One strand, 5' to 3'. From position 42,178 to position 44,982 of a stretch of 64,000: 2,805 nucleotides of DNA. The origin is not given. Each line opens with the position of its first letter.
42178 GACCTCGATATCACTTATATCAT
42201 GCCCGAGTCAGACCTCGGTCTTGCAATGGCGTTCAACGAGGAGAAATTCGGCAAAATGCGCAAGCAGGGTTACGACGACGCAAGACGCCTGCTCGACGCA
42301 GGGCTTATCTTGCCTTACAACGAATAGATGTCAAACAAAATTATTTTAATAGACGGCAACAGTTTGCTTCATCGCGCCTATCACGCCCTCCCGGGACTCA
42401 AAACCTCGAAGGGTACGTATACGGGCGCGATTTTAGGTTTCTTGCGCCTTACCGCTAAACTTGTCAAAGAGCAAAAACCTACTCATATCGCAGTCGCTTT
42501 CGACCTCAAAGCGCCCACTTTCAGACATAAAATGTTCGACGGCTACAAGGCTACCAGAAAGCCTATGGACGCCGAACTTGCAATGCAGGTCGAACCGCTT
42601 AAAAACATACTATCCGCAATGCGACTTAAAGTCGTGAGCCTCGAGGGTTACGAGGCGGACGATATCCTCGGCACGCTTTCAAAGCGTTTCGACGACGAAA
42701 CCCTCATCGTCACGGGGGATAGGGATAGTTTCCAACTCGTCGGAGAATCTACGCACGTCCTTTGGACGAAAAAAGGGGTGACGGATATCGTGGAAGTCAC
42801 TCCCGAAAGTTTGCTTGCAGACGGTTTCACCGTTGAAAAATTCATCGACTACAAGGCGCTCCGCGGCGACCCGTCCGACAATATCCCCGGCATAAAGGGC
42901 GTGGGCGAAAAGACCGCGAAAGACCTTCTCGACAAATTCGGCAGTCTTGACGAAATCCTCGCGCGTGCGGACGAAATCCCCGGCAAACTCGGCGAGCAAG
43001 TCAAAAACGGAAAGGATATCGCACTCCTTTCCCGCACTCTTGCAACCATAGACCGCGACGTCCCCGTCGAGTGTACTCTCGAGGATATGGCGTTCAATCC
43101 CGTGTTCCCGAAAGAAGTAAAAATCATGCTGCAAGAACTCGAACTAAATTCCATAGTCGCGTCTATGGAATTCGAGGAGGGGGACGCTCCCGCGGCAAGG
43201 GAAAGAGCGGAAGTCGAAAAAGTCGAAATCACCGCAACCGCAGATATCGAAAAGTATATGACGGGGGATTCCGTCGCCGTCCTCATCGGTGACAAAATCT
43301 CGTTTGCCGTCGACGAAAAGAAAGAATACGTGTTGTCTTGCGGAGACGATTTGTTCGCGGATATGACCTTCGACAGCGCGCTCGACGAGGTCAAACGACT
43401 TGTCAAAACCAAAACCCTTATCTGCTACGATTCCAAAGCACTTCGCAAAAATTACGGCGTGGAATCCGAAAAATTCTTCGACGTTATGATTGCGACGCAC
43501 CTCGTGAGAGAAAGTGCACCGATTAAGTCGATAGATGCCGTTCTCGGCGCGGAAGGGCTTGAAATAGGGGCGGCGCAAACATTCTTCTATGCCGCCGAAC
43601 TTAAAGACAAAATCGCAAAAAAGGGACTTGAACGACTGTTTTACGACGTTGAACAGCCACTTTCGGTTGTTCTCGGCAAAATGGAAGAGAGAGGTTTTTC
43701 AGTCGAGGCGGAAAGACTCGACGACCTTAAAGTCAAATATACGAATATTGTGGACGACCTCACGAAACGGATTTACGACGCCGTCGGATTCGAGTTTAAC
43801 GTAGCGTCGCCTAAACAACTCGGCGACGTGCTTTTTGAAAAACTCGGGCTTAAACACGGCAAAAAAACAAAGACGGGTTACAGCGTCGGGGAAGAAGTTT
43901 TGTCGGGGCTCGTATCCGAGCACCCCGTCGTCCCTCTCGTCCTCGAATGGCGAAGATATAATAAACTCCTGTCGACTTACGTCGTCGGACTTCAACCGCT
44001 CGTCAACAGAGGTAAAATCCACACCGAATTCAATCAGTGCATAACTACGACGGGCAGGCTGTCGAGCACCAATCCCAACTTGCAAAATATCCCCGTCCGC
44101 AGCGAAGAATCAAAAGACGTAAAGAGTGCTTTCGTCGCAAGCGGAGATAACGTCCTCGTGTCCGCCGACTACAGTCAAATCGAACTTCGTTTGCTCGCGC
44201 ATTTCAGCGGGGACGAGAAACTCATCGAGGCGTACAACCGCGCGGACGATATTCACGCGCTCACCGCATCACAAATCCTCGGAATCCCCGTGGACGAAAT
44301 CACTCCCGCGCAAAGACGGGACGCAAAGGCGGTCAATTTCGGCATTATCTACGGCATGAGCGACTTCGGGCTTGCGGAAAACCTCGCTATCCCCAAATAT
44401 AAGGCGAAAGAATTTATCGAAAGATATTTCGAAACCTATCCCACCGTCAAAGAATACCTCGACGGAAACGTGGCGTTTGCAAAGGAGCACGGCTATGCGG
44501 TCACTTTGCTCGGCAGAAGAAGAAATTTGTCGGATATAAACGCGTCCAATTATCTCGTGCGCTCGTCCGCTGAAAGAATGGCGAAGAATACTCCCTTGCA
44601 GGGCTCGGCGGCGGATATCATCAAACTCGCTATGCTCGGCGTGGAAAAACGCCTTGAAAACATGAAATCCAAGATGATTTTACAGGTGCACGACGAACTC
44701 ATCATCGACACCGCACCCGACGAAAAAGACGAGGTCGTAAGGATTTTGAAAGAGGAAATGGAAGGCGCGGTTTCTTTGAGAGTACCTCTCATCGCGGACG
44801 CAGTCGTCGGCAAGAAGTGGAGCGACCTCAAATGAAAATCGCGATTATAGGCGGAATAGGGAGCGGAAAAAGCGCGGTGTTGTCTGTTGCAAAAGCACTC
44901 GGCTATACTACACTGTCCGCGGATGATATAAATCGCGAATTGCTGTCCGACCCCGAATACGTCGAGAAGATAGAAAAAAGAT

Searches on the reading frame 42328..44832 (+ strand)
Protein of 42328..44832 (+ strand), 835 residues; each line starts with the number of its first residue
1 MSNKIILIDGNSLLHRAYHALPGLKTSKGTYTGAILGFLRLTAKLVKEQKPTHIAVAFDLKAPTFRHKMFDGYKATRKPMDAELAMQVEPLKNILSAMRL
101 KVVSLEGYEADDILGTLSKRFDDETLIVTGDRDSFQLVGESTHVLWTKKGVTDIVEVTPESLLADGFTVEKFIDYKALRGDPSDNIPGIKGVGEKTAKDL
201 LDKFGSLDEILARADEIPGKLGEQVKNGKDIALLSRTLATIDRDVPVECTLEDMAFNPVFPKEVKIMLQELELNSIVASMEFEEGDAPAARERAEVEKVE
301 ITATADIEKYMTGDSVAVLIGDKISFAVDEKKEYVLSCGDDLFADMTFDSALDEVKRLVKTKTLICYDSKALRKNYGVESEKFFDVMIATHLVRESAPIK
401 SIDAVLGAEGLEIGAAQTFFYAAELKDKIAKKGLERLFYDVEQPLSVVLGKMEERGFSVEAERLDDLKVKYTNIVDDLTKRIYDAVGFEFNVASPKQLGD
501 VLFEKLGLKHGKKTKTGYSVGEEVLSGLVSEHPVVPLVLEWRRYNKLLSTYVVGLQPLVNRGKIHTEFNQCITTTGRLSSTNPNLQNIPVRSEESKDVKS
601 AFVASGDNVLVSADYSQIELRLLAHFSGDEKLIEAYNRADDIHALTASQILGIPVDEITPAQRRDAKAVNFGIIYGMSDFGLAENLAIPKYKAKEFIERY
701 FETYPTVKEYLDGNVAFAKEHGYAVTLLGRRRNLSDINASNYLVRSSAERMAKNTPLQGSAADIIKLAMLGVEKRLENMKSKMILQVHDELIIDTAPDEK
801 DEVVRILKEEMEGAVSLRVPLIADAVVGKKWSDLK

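Call 85: search_protein_families(library=pfam, proteins=[window:42328-44832:+], max_evalue=0.00001)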
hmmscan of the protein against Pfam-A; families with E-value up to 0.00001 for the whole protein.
window:42328-44832:+ (835 aa): 3 families
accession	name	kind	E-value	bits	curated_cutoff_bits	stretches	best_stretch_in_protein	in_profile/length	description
PF00476.26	DNA_pol_A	-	2.4e-150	501.2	34.3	1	462-832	2-380/381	DNA polymerase family A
PF02739.22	5_3_exonuc_N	-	4.7e-53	179.7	34.3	1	4-159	1-156/164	5'-3' exonuclease, N-terminal resolvase-like domain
PF01367.25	5_3_exonuc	-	3.3e-32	111.3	40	1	168-259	2-94/97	5'-3' exonuclease, C-terminal SAM fold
